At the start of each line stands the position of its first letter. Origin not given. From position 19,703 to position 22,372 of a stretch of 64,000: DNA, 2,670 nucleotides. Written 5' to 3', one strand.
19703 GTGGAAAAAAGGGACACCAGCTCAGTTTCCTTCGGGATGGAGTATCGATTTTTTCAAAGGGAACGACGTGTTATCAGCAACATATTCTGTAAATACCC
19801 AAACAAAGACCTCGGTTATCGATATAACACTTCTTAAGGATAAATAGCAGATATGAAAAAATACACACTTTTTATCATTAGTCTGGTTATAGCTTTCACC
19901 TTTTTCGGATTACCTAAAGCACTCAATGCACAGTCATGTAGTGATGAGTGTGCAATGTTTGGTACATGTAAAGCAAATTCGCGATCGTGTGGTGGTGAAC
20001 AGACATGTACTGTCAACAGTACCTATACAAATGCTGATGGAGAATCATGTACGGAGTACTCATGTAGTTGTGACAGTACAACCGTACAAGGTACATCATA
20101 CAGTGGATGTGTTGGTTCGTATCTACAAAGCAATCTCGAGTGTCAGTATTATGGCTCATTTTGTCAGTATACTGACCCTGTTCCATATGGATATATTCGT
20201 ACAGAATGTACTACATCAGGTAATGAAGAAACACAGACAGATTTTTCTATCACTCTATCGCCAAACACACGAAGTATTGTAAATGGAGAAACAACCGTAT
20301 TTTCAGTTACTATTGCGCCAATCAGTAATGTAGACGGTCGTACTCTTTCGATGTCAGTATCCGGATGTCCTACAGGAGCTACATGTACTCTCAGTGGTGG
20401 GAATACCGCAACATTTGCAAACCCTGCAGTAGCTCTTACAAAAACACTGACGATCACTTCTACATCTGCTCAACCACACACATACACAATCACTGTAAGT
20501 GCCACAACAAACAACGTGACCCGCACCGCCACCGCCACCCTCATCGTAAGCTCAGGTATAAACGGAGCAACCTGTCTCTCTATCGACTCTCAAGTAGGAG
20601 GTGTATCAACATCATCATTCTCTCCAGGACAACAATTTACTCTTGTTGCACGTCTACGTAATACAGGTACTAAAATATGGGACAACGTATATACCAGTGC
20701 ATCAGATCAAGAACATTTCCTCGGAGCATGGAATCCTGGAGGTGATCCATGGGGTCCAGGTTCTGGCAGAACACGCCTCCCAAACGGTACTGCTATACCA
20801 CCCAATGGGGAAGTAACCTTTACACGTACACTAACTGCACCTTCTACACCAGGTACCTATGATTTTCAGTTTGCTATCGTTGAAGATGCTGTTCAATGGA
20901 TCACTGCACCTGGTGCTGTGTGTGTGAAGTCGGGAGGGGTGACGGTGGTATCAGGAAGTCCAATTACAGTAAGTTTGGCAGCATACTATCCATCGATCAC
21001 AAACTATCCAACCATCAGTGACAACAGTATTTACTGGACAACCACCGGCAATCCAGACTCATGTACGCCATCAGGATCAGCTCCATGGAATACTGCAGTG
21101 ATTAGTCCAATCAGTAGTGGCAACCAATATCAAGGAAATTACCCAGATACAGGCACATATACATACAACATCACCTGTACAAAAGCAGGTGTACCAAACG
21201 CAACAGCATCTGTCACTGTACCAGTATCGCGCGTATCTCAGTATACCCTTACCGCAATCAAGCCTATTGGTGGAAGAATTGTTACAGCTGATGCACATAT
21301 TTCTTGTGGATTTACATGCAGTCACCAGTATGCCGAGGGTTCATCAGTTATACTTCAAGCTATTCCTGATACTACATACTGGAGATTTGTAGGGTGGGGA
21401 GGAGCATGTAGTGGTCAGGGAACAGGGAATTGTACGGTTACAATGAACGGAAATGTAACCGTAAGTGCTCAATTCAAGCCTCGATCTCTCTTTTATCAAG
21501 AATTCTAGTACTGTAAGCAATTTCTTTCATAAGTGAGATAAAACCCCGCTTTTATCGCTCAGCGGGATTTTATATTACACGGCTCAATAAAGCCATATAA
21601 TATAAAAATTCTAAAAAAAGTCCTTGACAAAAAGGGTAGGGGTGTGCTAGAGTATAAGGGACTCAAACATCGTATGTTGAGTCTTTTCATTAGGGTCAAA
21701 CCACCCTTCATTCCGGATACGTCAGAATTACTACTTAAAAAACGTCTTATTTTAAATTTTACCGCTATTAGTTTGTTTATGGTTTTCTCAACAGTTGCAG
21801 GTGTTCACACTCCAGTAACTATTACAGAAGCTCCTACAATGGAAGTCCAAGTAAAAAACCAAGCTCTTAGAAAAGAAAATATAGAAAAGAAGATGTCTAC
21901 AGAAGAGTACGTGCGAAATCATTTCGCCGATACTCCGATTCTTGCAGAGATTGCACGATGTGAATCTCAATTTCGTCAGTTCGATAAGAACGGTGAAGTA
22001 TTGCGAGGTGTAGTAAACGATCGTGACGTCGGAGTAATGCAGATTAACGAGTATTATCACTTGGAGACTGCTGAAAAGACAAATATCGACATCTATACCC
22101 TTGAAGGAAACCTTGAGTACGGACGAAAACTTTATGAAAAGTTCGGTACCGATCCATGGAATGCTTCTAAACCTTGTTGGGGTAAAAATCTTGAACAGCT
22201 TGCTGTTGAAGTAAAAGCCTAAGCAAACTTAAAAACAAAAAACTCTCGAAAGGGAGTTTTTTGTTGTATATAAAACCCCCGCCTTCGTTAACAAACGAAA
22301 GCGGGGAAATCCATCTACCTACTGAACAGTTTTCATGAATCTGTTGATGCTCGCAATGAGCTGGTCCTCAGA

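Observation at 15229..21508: Tandemly duplicated two-gene surface-protein cassette with a 425-bp identical block: candidate variable adhesin system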

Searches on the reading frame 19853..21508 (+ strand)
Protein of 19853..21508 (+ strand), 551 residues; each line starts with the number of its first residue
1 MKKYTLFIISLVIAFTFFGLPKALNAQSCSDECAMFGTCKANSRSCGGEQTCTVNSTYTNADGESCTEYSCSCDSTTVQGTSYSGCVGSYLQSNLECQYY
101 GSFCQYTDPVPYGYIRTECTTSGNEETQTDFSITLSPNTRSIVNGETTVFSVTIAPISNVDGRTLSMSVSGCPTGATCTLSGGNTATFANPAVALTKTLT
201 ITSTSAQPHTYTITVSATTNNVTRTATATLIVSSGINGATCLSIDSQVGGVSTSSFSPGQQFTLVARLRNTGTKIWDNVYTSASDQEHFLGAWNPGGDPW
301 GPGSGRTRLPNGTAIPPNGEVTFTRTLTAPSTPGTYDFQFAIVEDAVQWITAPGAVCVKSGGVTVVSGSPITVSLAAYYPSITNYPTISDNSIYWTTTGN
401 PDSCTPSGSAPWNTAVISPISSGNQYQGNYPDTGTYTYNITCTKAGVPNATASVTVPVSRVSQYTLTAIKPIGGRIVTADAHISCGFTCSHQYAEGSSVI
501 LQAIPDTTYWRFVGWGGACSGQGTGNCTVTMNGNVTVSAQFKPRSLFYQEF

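Call 6: search_protein_families(library=pfam, proteins=[window:19853-21508:+], max_evalue=1)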
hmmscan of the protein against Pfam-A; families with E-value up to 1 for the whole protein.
window:19853-21508:+ (551 aa): 4 families
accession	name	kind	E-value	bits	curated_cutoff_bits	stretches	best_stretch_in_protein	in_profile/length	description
PF18998.6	Flg_new_2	-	4.5e-11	43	23.6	1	482-543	8-71/73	Divergent InlB B-repeat domain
PF16158.11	N_BRCA1_IG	-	1.7e-06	28.9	28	1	254-344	6-92/108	Ig-like domain from next to BRCA1 gene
PF22352.2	K319L-like_PKD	-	0.014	15.9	27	0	195-232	48-84/84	K319L-like, PKD domain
PF12892.13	FctA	-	0.15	13.3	22.1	0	429-459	58-94/120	Spy0128-like isopeptide containing domain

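Call 11: find_encoding_contigs(protein=window:19853-21508:+, flank=10000, max_places=10)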
Protein window:19853-21508:+ (551 aa): no gene with exactly this product is on record in the collection.

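Call 13: find_homologous_proteins(query=window:19853-21508:+, max_evalue=0.001)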
Query window:19853-21508:+ (551 aa): 13 proteins with E <= 0.001 among 8000 candidates.
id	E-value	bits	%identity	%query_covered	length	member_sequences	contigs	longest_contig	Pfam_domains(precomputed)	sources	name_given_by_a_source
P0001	0.0e+0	1237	100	100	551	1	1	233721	PF18998.7,PF16158.12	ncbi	-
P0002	1.8e-147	511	42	74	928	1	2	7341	PF18998.7,PF16158.12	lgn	-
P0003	1.7e-120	422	61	40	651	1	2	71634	PF16158.12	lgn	-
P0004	1.8e-50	190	35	42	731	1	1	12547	PF18998.7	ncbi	ncbi:MAG: hypothetical protein RL292_516 [Candidatus Parcubacteria bacterium]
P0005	7.2e-42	162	58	18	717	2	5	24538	PF18998.7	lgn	-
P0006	6.6e-30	123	74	17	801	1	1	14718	PF01471.24,PF13946.12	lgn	-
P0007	1.0e-14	72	45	15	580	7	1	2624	PF18998.7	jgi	jgi:hypothetical protein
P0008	1.3e-10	59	35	19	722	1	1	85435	-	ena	-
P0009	5.7e-10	57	38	20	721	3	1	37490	PF19410.6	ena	-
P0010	5.9e-8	50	37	27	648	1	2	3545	PF16158.12,PF13620.13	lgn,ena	-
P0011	7.8e-8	50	38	20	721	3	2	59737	PF19410.6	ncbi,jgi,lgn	ncbi:MAG: COG1470 family protein [Candidatus Sulfotelmatobacter sp.]|jgi:hypothetical protein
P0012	1.0e-5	43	25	29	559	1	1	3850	PF18998.7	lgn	-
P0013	5.7e-4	37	33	20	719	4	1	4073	-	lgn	-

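Call 14: find_related_loci(query=window:19853-21508:+, collection=genome_contigs, flank=10000)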
Query window:19853-21508:+ (551 aa) in genome_contigs; peptide patterns used: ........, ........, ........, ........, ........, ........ (x = any residue, [..] = any of these).
33 stretches matched a pattern, but none encodes a relative of the query by tblastn (E <= 1e-3).

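Call 15: find_encoding_contigs(protein=P0001, flank=10000, max_places=6)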
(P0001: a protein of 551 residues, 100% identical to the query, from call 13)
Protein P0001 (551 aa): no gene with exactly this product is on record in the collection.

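Call 16: find_encoding_contigs(protein=P0002, flank=10000, max_places=6)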
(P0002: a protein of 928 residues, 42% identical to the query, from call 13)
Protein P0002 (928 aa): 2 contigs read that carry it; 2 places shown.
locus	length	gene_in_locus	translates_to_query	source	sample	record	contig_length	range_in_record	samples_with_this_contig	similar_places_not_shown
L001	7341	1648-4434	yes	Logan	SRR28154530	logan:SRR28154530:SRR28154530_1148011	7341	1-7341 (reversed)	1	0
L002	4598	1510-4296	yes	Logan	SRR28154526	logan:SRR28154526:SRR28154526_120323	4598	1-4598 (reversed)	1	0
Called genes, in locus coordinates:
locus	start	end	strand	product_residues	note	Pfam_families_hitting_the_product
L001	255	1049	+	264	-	-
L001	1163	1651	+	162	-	-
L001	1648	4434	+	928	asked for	PF16158:N_BRCA1_IG (weak), PF18998:Flg_new_2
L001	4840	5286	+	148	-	-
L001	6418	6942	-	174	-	-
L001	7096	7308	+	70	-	-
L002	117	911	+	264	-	-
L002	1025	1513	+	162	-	-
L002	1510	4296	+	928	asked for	PF16158:N_BRCA1_IG (weak), PF18998:Flg_new_2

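Call 17: find_encoding_contigs(protein=P0003, flank=10000, max_places=6)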
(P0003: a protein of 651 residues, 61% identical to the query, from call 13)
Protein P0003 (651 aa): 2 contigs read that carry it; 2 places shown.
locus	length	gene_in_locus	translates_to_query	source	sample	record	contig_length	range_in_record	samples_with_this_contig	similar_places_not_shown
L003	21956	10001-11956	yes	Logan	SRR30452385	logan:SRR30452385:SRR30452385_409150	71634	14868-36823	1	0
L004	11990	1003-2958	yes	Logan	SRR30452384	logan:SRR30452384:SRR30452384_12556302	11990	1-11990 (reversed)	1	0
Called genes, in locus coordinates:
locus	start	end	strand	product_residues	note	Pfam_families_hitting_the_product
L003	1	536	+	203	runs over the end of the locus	PF00163:Ribosomal_S4, PF01479:S4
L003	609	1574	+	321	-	PF01193:RNA_pol_L, PF01000:RNA_pol_A_bac, PF03118:RNA_pol_A_CTD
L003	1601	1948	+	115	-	PF01196:Ribosomal_L17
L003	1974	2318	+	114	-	PF00572:Ribosomal_L13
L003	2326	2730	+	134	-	PF00380:Ribosomal_S9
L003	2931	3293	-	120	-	-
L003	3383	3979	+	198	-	PF01025:GrpE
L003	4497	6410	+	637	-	PF00012:HSP70, PF06723:MreB_Mbl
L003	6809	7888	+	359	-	PF00226:DnaJ, PF01556:DnaJ_C, PF00684:DnaJ_CXXCXGXG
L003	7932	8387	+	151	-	-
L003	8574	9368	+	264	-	-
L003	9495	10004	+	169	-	-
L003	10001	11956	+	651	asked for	PF16158:N_BRCA1_IG (weak)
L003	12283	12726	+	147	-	-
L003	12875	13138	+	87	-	-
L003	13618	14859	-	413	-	PF00070:Pyr_redox (faint), PF00890:FAD_binding_2, PF01134:GIDA (faint), PF01266:DAO (faint), PF01494:FAD_binding_3 (faint), PF03486:HI0933_like, PF12831:FAD_oxidored, PF22780:HI0933_like_1st, +3 more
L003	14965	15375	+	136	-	PF13671:AAA_33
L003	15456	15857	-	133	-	PF07883:Cupin_2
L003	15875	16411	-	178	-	-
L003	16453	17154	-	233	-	PF00929:RNase_T, PF20600:ExoX-like_C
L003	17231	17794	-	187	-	-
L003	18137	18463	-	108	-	-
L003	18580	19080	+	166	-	-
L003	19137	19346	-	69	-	-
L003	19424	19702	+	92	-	-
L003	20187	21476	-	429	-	PF01551:Peptidase_M23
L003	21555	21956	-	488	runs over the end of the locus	PF00749:tRNA-synt_1c, PF19269:Anticodon_2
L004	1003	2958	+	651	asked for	PF16158:N_BRCA1_IG (weak)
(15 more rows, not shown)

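Call 22: find_encoding_contigs(protein=P0005, flank=10000, max_places=6)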
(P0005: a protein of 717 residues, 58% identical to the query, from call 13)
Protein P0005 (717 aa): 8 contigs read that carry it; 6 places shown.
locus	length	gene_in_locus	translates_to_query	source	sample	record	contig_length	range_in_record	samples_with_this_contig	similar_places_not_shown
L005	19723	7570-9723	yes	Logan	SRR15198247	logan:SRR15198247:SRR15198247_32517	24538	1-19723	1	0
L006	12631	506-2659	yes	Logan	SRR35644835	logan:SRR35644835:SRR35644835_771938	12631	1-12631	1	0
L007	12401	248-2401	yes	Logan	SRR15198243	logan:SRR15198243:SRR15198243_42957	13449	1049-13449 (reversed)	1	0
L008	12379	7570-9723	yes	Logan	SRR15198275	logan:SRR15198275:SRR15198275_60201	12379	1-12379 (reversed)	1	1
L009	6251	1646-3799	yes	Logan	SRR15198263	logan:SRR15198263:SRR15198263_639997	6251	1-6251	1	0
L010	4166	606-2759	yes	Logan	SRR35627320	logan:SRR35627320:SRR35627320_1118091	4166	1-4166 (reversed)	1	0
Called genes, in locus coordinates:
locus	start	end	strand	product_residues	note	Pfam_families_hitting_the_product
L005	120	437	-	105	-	-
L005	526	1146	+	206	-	PF01025:GrpE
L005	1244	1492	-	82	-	-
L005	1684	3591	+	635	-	PF00012:HSP70, PF06723:MreB_Mbl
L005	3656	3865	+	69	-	-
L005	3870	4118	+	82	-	PF07927:HicA_toxin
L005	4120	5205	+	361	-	PF00226:DnaJ, PF01556:DnaJ_C, PF00684:DnaJ_CXXCXGXG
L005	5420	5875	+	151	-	-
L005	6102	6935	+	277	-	-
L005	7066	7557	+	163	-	-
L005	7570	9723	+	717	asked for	PF18998:Flg_new_2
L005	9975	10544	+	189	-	-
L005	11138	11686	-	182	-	-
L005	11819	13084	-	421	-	PF00070:Pyr_redox (faint), PF00890:FAD_binding_2, PF01134:GIDA (faint), PF01266:DAO (faint), PF01494:FAD_binding_3 (faint), PF03486:HI0933_like, PF12831:FAD_oxidored, PF22780:HI0933_like_1st, +2 more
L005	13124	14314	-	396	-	PF13185:GAF_2, PF00512:HisKA, PF13589:HATPase_c_3 (faint), PF02518:HATPase_c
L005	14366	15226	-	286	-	-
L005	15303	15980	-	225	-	PF00072:Response_reg, PF00486:Trans_reg_C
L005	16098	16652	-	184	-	-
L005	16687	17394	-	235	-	PF00929:RNase_T, PF01612:DNA_pol_A_exo1 (faint), PF20600:ExoX-like_C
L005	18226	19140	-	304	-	PF03724:META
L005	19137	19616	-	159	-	-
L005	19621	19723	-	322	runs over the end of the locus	PF13310:Virulence_RhuM, PF02661:Fic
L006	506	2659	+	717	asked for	PF18998:Flg_new_2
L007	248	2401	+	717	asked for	PF18998:Flg_new_2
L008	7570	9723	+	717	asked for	PF18998:Flg_new_2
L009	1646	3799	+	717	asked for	PF18998:Flg_new_2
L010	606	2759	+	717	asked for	PF18998:Flg_new_2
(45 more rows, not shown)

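Call 23: find_encoding_contigs(protein=P0004, flank=10000, max_places=6)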
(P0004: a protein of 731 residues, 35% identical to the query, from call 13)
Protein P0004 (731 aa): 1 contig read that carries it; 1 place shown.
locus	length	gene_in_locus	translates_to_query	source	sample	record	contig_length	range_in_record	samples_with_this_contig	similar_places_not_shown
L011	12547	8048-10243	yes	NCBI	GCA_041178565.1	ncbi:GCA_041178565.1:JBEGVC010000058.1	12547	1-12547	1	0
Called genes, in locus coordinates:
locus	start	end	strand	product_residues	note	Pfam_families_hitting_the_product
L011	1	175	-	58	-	?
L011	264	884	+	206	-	PF01025:GrpE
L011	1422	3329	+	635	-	PF00012:HSP70, PF06723:MreB_Mbl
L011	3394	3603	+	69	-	-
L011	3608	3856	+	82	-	PF07927:HicA_toxin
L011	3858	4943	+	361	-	PF00226:DnaJ, PF01556:DnaJ_C, PF00684:DnaJ_CXXCXGXG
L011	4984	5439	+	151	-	-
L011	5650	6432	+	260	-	-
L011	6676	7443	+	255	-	-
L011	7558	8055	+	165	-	-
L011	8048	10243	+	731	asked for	PF18998:Flg_new_2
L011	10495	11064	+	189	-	-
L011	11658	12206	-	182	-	-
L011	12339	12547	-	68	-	PF03486:HI0933_like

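Call 57: search_protein_families(library=ncbifam, proteins=[window:19853-21508:+], max_evalue=0.1)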
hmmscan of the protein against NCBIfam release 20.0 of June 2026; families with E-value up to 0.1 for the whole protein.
window:19853-21508:+ (551 aa): 1 family
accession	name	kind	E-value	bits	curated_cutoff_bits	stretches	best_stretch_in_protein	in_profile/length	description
NF041577.1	nside_bi_sphtase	equivalog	0.048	12.8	400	1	323-358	154-188/276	3',5'-nucleoside bisphosphate phosphatase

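Call 62: list_cluster_members(proteins=[P0001, P0014])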
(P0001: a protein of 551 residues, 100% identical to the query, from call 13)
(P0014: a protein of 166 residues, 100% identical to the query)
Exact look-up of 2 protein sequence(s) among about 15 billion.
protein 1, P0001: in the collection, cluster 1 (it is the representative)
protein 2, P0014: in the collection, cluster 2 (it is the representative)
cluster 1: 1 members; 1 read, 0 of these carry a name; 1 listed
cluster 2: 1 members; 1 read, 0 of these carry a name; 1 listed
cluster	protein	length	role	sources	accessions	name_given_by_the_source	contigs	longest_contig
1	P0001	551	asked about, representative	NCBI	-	-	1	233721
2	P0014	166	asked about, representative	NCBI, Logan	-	-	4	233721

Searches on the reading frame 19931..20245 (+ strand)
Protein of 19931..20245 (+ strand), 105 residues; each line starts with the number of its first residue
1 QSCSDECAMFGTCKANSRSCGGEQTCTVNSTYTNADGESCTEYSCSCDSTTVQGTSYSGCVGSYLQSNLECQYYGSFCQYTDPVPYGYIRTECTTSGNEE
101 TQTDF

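Call 77: predict_structure(alignment_id=A6)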
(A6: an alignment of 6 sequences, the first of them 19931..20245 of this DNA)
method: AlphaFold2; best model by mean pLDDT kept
length: 105 residues; sequences in the alignment: 6
mean_pLDDT: 69.4   pTM: 0.43
mean pLDDT of the five models: 69.4, 68.4, 67.4, 66.9, 45.5
residues with pLDDT >= 90: 6; 70-90: 51; 50-70: 29; < 50: 19
segments of 3 or more residues with pLDDT < 50: 1-10, 97-105
pLDDT, mean of each block of 10 residues (from residue 1): 43 67 84 88 85 68 68 65 76 65 42
secondary structure, 60 per line:
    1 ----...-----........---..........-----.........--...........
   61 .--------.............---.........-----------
elements in order: E13-20 E24-33 E39-47 E50-61 E70-82 E86-94

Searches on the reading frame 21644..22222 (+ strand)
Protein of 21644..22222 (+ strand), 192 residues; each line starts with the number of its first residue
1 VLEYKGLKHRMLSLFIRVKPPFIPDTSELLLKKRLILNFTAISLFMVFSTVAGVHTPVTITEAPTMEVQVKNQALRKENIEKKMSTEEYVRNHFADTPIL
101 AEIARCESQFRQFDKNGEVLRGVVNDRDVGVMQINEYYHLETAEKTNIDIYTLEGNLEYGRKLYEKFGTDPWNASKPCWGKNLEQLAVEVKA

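Call 6: search_protein_families(library=pfam, proteins=[window:21644-22222:+], max_evalue=1)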
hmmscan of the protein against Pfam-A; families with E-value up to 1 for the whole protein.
window:21644-22222:+ (192 aa): 2 families
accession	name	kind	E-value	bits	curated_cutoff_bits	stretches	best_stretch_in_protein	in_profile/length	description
PF01464.25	SLT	-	0.037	14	21.3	1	96-151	13-63/117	Transglycosylase SLT domain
PF08796.15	DUF1797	-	0.055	14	27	1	105-154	13-62/67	Protein of unknown function (DUF1797)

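Call 57: search_protein_families(library=ncbifam, proteins=[window:21644-22222:+], max_evalue=0.1)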
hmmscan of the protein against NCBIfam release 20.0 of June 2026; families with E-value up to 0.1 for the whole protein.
window:21644-22222:+ (192 aa): 0 families
